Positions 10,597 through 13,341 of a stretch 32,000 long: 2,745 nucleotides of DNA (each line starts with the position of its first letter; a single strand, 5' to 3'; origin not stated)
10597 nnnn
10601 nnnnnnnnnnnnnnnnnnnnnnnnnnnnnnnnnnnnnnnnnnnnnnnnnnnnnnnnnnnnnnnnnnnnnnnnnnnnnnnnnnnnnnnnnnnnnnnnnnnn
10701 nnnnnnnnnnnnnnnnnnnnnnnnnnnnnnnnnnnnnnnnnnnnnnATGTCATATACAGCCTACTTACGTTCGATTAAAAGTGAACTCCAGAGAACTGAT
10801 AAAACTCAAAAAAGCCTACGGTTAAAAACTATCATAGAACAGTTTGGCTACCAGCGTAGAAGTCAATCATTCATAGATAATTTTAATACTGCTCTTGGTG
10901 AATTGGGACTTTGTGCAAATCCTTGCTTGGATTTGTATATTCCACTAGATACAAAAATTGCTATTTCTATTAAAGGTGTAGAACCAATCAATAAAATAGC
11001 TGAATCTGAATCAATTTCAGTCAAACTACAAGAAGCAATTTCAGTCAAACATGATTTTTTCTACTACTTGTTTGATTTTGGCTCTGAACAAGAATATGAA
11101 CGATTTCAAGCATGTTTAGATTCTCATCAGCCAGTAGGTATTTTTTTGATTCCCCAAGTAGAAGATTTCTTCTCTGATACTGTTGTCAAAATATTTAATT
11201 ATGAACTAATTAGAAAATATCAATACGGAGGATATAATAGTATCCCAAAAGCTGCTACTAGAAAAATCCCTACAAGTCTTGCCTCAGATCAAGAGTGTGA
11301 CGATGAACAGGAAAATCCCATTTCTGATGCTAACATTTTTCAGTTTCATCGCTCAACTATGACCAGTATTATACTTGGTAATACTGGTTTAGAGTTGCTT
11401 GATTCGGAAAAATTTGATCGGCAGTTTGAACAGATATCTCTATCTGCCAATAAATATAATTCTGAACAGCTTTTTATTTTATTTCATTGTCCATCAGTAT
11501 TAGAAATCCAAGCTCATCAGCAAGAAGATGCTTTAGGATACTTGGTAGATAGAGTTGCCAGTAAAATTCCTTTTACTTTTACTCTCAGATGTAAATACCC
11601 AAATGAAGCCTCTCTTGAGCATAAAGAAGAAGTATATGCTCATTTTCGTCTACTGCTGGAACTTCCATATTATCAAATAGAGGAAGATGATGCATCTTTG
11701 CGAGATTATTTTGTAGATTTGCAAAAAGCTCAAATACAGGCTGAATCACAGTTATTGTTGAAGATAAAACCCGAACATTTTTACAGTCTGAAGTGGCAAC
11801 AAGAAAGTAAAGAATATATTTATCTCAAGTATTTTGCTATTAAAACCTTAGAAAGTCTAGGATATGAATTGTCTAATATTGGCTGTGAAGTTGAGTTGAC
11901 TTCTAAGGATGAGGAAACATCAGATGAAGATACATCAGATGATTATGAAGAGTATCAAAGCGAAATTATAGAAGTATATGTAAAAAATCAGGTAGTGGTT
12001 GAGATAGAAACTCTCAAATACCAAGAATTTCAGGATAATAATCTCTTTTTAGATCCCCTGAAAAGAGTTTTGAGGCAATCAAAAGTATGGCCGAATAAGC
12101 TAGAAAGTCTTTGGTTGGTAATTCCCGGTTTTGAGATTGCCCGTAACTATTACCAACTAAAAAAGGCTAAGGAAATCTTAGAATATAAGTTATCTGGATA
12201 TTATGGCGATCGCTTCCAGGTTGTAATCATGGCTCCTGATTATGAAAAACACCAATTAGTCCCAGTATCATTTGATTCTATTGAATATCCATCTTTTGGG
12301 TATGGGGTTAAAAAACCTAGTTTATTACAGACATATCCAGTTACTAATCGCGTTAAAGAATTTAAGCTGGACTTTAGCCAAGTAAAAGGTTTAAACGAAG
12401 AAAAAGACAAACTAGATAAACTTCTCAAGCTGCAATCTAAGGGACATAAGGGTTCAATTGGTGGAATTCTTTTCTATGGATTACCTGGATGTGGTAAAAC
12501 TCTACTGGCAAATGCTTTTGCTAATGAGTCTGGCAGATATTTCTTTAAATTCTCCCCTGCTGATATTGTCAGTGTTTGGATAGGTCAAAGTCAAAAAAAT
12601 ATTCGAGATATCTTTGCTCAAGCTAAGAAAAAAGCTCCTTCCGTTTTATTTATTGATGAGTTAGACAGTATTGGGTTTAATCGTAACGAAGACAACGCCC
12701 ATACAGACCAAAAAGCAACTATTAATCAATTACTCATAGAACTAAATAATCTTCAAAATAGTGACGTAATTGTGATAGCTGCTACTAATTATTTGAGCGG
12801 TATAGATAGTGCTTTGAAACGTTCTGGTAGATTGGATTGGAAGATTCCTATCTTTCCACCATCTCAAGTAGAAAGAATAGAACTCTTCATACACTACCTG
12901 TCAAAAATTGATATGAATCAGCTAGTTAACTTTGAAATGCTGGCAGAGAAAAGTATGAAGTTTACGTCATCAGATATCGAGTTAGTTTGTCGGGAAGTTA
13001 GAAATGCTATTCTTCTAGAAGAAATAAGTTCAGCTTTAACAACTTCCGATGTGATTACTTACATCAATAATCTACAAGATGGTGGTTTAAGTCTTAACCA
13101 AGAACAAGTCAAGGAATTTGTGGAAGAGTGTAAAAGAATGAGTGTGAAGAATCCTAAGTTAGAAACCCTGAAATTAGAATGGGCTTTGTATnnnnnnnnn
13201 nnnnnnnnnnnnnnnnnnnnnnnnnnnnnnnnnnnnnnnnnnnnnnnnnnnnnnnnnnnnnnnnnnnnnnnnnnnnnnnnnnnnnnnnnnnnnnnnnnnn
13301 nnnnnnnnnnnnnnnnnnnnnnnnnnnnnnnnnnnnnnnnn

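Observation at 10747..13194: Uncharacterised N-terminal region fused to a classic-clade AAA ATPase: candidate novel single-protein conflict system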

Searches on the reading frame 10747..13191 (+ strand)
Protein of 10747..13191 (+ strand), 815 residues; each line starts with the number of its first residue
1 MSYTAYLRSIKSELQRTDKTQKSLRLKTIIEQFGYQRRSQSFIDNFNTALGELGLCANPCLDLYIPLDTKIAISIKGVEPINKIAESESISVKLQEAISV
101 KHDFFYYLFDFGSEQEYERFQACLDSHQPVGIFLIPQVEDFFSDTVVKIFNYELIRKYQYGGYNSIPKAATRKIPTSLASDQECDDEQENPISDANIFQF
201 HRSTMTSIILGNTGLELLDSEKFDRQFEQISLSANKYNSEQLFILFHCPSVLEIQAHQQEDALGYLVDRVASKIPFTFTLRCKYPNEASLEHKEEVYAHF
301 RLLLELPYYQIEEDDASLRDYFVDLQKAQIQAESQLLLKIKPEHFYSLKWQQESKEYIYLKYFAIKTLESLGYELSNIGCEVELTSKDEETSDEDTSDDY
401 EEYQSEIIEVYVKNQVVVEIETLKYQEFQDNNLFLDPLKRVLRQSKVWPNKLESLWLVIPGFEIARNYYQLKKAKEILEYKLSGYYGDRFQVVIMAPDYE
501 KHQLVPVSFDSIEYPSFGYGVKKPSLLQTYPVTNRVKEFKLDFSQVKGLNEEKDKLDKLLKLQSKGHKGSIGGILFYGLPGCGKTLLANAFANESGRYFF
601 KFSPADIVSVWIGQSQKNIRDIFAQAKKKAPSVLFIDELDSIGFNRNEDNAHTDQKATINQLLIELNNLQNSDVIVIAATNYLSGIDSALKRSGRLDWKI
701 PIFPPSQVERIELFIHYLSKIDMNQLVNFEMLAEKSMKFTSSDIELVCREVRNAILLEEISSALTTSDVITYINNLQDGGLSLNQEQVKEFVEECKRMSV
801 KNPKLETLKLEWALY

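Call 3: search_protein_families(library=pfam, proteins=[window:10747-13191:+], max_evalue=1)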
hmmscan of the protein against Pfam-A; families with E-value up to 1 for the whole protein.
window:10747-13191:+ (815 aa): 16 families
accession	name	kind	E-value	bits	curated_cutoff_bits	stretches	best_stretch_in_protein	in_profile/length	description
PF00004.35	AAA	-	1.6e-37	129.3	21.2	1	574-701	1-128/131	ATPase family associated with various cellular activities (AAA)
PF13191.12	AAA_16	-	0.00014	22.9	32.6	1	555-599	8-55/167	AAA ATPase domain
PF05496.18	RuvB_N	-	0.00033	20.9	27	1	547-642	10-96/159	Holliday junction DNA helicase RuvB P-loop domain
PF20720.3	nSTAND3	-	0.0016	18.6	27.2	1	574-679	20-110/155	Novel STAND NTPase 3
PF13401.12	AAA_22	-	0.0022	18.7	27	1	574-625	8-57/130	AAA domain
PF17862.7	AAA_lid_3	-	0.008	16.2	27.2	1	727-758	2-33/45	AAA+ lid domain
PF01695.23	IstB_IS21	-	0.0099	15.8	24.1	1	541-650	67-173/238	IstB-like ATP binding protein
PF13173.12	AAA_14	-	0.017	15.6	27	1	575-659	6-81/129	AAA domain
PF08876.17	DUF1836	-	0.025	15.1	27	1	391-442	24-75/105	Domain of unknown function (DUF1836)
PF00910.28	RNA_helicase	-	0.056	14.4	21.5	1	574-599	1-26/105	RNA helicase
PF13481.12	AAA_25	-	0.065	13.3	27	0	574-676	36-148/195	AAA domain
PF14350.11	Beta_protein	-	0.097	12.6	27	1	616-699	141-224/342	Beta protein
PF00931.28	NB-ARC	-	0.12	12.1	23.5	1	558-603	7-50/248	NB-ARC domain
PF05729.18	NACHT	-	0.13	12.5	26.7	0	574-593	3-22/167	NACHT domain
PF01443.25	Viral_helicase1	-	0.14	12.4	21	1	577-638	4-67/228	Viral superfamily 1 RNA helicase core domain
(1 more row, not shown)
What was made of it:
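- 12382..13191 (+): Active classic-clade AAA module (aa 546-815): Walker A 12478-12501, pore loop W611-I-G613 at 12577-12585, Walker B 12643-12660, sensor-1 N681, SRH arginines R692/R695 at 12808-12837, lid. Pfam AAA matches with E 1.6e-37; AAA_lid_3 is weak (call 3).
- On Classic-clade AAA ATPase (PF00004): PF00004 matches with E 1.6e-37 and 129.3 bits against a cut-off of 21.2, over aa 574-701 (call 3).
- Checked: Pfam AAA (PF00004) matches aa 574-701 with E 1.6e-37, 129 bits against a cut-off of 21 (call 3).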

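Call 4: search_protein_families(library=padloc, proteins=[window:10747-13191:+], max_evalue=1)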
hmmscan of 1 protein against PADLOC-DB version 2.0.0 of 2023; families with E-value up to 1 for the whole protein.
window:10747-13191:+ (815 aa): 7 families
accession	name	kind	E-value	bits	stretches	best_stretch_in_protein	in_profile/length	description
PDLC02196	IetA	-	4.9e-36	122.9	1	556-798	108-343/374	-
PDLC02195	IetA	-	2.2e-28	97.7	1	546-767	116-327/395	-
PDLC04232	IetA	-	4.4e-26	90.1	1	572-763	117-304/330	-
PDLC04231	IetA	-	4.2e-17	60.8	1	573-715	119-256/262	-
PDLC00914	TRIP13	-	6.1e-17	60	1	574-777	74-293/302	TRIP13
PDLC00915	TRIP13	-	1.9e-13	48.5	1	572-756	64-263/302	TRIP13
PDLC02911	VakA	-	0.014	14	1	574-602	5-33/163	-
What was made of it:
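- On IetAS defence system: The match covers the AAA part only (call 4).
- Closest known: IetAS. Same: These are the only PADLOC families hit, and both are classic-type AAA proteins (call 4).
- Checked: PADLOC (call 4; only the AAA part matches IetA/TRIP13)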

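Call 5: search_protein_families(library=ncbifam, proteins=[window:10747-13191:+], max_evalue=1)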
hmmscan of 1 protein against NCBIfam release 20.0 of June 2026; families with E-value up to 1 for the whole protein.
window:10747-13191:+ (815 aa): 23 families
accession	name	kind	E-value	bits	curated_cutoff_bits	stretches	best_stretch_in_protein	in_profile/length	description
TIGR01241.2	FtsH_fam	equivalog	8.6e-46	156.9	600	1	538-750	156-377/598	ATP-dependent zinc metalloprotease FtsH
TIGR01243.1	CDC48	subfamily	1.4e-45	155.8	802.65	1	572-786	488-683/733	CDC48 family AAA ATPase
NF003069.1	PRK03992.1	subfamily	5.1e-43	147.7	500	1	572-773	166-369/379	proteasome-activating nucleotidase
TIGR01242.2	TIGR01242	subfamily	5.9e-40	137.3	500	1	573-776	150-355/362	proteasome-activating nucleotidase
NF041006.2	cell_div_CdvC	equivalog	3.7e-34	118.2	650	1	540-790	99-360/370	cell division protein CdvC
NF042959.1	IteA_antiphage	equivalog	4e-32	111.8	510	1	546-789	101-337/367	anti-phage ATPase IteA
NF047748.1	PrtsmActNtasePan1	equivalog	4e-32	111.7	750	1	572-755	183-369/405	proteasome-activating nucleotidase Pan1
NF047747.1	PrtsmActNtasePan2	equivalog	1e-31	110.6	700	1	572-752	186-369/397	proteasome-activating nucleotidase Pan2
NF008004.0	PRK10733.1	equivalog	1.6e-31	109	1008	1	539-747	147-364/644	ATP-dependent zinc metalloprotease FtsH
TIGR03689.1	pup_AAA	equivalog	2.5e-24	85.9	504.75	1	573-722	218-383/512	proteasome ATPase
TIGR03922.1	T7SS_EccA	equivalog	1.2e-05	24.1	466.65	1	574-690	315-432/557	type VII secretion AAA-ATPase EccA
TIGR02881.1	spore_V_K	equivalog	2.2e-05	23.7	422.95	1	574-702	45-171/261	stage V sporulation protein K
TIGR00635.1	ruvB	equivalog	0.00015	21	299.05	1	547-642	7-93/305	Holliday junction branch migration DNA helicase RuvB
NF000868.0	PRK00080.1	equivalog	0.00022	20.2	282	1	550-642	31-114/330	Holliday junction branch migration DNA helicase RuvB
NF003229.0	PRK04195.1-5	equivalog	0.0005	18.9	280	1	545-607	18-80/413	replication factor C large subunit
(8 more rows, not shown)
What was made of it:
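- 12382..13191 (+): NCBIfam shows FtsH, CDC48 and PAN partial matches (call 5).
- On IetAS defence system: NCBIfam IteA gives 112 bits against 510 (call 5).
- Closest known: Classic-clade AAA ATPases. Different: Full-length NCBIfam scores are far below every family cut-off, e.g. CDC48 156 bits against 803 (call 5).
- Closest known: IetAS. Different: NCBIfam IteA gives 112 bits against a 510 cut-off (call 5).
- Checked: NCBIfam (call 5)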

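Call 7: search_solved_structures(query=window:10747-13191:+, max_evalue=0.001)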
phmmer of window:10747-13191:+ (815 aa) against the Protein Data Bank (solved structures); distinct sequences matched with E-value up to 0.001: 278 (the best 60 are shown).
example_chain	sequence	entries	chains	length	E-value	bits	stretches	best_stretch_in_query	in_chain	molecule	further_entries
9ox9_A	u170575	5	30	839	7e-70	239.2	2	572-765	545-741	vesicle-fusing ATPase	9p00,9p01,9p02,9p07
9m4n_A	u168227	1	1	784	1.1e-69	238.6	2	572-759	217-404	Cell division control protein 48 homolog A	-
9m3v_A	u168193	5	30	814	1.2e-69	238.4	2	572-759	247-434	Cell division control protein 48 homolog A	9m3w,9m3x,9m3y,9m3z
6chs_H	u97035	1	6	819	2.8e-68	233.9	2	572-757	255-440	Putative cell division control protein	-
7wub_C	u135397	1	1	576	4.4e-68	233.3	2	572-764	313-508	Transitional endoplasmic reticulum ATPase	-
7wub_D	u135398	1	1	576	5e-68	233.1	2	572-764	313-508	Transitional endoplasmic reticulum ATPase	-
6mck_A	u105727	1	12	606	6.3e-68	232.8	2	572-764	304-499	Transitional endoplasmic reticulum ATPase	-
7rlh_A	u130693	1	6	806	7.7e-68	232.5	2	571-764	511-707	Transitional endoplasmic reticulum ATPase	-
7rlg_A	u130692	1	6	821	8.2e-68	232.4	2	571-764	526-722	Transitional endoplasmic reticulum ATPase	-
7rlj_A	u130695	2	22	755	1.4e-67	231.7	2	571-764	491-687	Transitional endoplasmic reticulum ATPase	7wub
8yka_A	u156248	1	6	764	1.4e-67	231.6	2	571-764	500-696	Transitional endoplasmic reticulum ATPase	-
5c18_A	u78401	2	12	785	1.5e-67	231.5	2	571-764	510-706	Transitional endoplasmic reticulum ATPase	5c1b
7y4w_A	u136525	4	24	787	1.6e-67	231.4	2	571-763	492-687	Transitional endoplasmic reticulum ATPase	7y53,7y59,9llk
7bp9_A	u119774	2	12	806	1.7e-67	231.4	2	571-763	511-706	Transitional endoplasmic reticulum ATPase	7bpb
5c19_A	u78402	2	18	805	1.7e-67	231.3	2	571-763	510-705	Transitional endoplasmic reticulum ATPase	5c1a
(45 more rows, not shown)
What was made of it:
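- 12382..13191 (+): PDB hits are p97/Cdc48/NSF (call 7).
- Checked: The best PDB sequence matches are p97/Cdc48/NSF ATPase domains on aa 572-765 (call 7).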

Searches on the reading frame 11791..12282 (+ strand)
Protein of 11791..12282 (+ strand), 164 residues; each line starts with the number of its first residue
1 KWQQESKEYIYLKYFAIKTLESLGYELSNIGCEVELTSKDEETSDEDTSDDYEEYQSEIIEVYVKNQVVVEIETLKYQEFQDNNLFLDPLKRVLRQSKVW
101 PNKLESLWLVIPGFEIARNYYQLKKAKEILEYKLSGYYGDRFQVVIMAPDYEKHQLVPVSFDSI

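Call 28: search_solved_structures(query=A3, max_evalue=10)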
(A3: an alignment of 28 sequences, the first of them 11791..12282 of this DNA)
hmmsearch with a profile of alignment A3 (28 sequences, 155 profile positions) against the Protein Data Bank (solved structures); distinct sequences matched with E-value up to 10: 1.
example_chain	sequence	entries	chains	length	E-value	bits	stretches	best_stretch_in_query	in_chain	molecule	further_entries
8q2c_B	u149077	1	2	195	0.37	13.8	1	89-144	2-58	Intermembrane transport lipoprotein PqiC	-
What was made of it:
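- On PD-(D/E)xK (restriction-endonuclease-fold) nucleases: The PDB profile search was empty (call 28).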

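Call 33: predict_structure(alignment_id=A3)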
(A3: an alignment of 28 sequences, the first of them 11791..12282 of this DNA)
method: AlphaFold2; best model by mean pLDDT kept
length: 164 residues; sequences in the alignment: 28
mean_pLDDT: 84.8   pTM: 0.80
mean pLDDT of the five models: 84.8, 84.5, 84.0, 83.0, 82.9
residues with pLDDT >= 90: 98; 70-90: 36; 50-70: 19; < 50: 11
segments of 3 or more residues with pLDDT < 50: 41-50
pLDDT, mean of each block of 10 residues (from residue 1): 85 97 97 85 43 72 94 71 67 90 93 90 92 92 96 96 79
secondary structure, 60 per line:
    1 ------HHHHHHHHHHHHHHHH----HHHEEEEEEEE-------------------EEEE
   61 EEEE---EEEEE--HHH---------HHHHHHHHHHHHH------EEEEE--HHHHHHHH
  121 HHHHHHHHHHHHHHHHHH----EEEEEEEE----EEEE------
elements in order: H7-22 E30-37 E57-64 E68-72 H87-99 E106-110 H113-138 E143-150 E155-158
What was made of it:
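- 11791..12282 (+): D3, aa 349-512: restriction-endonuclease-like (PD-(D/E)xK fold) domain; window residues E353, E356 (helix 1), E409 (strand 2, in place of the family's PD aspartate), E419-I-E421-T422-L (strand 3), E463/R466/N467, P497-D498-Y499. The AF2 model has pLDDT 84.8 and pTM 0.80, with topology a-bbb-a-b-a-bb (call 33).
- On PD-(D/E)xK (restriction-endonuclease-fold) nucleases: The AF2 model of aa 349-512 gives H7-22, E30-37, E57-64, E68-72, H87-99, E106-110, with pLDDT 84.8 (call 33).
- D3 alone has pLDDT 84.8 (call 33).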

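Call 35: fold_search(model_id=the predicted structure, library=pdb)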
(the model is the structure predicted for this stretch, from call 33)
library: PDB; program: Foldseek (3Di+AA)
matches with E <= 10: 832; with E <= 0.001: 0
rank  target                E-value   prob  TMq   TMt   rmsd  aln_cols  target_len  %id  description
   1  3c0u_A                1.4e-02  0.69  0.35  0.32  13.9       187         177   11  Crystal structure of E.coli yaeQ protein (released 2008-01-29)
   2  3c0u_B                2.1e-02  0.57  0.33  0.31  14.2       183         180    9  Crystal structure of E.coli yaeQ protein (released 2008-01-29)
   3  3r7w_A                1.1e-01  0.57  0.28  0.18   6.0        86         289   10  Crystal Structure of Gtr1p-Gtr2p complex (released 2011-08-24)
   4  1tq8_E                1.2e-01  0.41  0.28  0.34   4.9        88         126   14  Crystal Structure of protein Rv1636 from Mycobacterium tuberculosis H37Rv (released 2004-06-29)
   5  5amq_A                1.2e-01  0.16  0.25  0.04   8.9       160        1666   14  Structure of the La Crosse Bunyavirus polymerase in complex with the 3' and 5' viral RNA (released 2015-06-03)
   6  6bzf_H                1.5e-01  0.30  0.27  0.23   7.0        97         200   12  Structure of S. cerevisiae Zip2:Spo16 complex, C2 form (released 2018-02-14)
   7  9r0k_B                2.0e-01  0.30  0.25  0.22   5.2        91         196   13  Structure of the human heterotetrameric cis-prenyltransferase complex in its apo form (released 2025-10-29)
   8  1hf2_B                2.1e-01  0.47  0.32  0.26   5.0        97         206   13  Crystal structure of the bacterial cell-division inhibitor MinC from T. maritima (released 2001-05-30)
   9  6zqa_CL               2.2e-01  0.30  0.26  0.08   6.4        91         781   10  Cryo-EM structure of the 90S pre-ribosome from Saccharomyces cerevisiae, state A (Poly-Ala) (released 2020-09-23)
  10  8faz_D                2.2e-01  0.15  0.24  0.16  12.2       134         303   10  Cryo-EM structure of the human BCDX2 complex (released 2023-06-21)
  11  5trc_A                2.2e-01  0.13  0.25  0.13  10.1       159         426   11  Crystal structure of phosphorylated AC3-AC5 domains of yeast acetyl-CoA carboxylase (released 2016-12-07)
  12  9n7b_SI               2.4e-01  0.33  0.25  0.08   6.5        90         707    8  SSU processome maturation and disassembly, State O (released 2025-10-29)
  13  7duo_B                2.4e-01  0.28  0.27  0.21   5.6        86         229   19  Crystal structure of daratumumab fab and CD38 complex (released 2021-03-10)
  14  2vgn_B                2.4e-01  0.15  0.23  0.13   8.6       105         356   11  Structure of S. cerevisiae Dom34, a translation termination-like factor involved in RNA quality control pathways and i (released 2008-01-22)
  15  5b3g_B                2.7e-01  0.23  0.26  0.13   6.2        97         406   16  The crystal structure of the heterodimer of SHORT-ROOT and SCARECROW GRAS domains (released 2017-03-01)
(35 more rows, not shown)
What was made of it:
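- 11791..12282 (+): PDB hits are YaeQ, bunyavirus endonuclease and XPF, all weak (call 35).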

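Call 40: fold_search(model_id=the predicted structure, library=viral)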
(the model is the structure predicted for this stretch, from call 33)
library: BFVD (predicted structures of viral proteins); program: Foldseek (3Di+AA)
matches with E <= 10: 668; with E <= 0.001: 0
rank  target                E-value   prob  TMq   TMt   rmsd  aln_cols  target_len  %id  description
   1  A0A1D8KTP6            4.1e-03  0.98  0.50  0.44   7.9       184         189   13  Restriction endonuclease [Synechococcus phage S-CAM7]
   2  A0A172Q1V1            1.0e-02  0.91  0.42  0.38   7.2       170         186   10  Uncharacterized protein [Escherichia phage MX01]
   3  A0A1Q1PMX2            3.9e-02  0.77  0.34  0.16   7.4       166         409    8  (no name in the UniProt tables at hand)
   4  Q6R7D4                3.9e-02  0.14  0.23  0.14  17.6       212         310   16  Uncharacterized protein ORF95 [Ostreid herpesvirus 1 (isolate France)]
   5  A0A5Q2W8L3            4.4e-02  0.66  0.38  0.24   8.1       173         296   14  (no name in the UniProt tables at hand)
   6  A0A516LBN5            4.7e-02  0.80  0.47  0.37   6.6       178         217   10  (no name in the UniProt tables at hand)
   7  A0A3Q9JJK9            6.5e-02  0.18  0.23  0.10  10.2       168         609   15  (no name in the UniProt tables at hand)
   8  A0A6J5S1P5            7.0e-02  0.30  0.27  0.13  10.0       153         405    9  Exodeoxyribonuclease 8, PDDEXK-like domain containing protein [uncultured Caudovirales phage]
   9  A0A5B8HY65            8.4e-02  0.30  0.27  0.16   7.9       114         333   12  Uncharacterized protein [Mimiviridae sp. ChoanoV1]
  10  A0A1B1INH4            8.4e-02  0.25  0.31  0.18  11.2       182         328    9  (no name in the UniProt tables at hand)
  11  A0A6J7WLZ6            8.4e-02  0.20  0.26  0.20  10.6       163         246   13  Exodeoxyribonuclease 8, PDDEXK-like domain containing protein [uncultured Caudovirales phage]
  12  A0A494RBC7            9.0e-02  0.51  0.39  0.42   5.8       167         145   13  (no name in the UniProt tables at hand)
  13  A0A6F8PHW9            1.0e-01  0.66  0.36  0.08   5.5       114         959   12  (no name in the UniProt tables at hand)
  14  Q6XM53                1.1e-01  0.60  0.37  0.18   6.8       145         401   17  FirrV-1-A34 [Feldmannia irregularis virus a]
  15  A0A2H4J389            1.1e-01  0.57  0.34  0.17   8.2       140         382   14  Type VII secretion protein [uncultured Caudovirales phage]
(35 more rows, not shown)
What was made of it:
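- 11791..12282 (+): Further hits are Exo8-PDDEXK, MmcB-like and Csr/MutH/HJR nucleases (call 40).
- On PD-(D/E)xK (restriction-endonuclease-fold) nucleases: Many PD-(D/E)xK proteins appear among weak hits (calls 35, 40).
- D3: hits are restriction endonucleases and PD-(D/E)xK nucleases (calls 35, 40).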
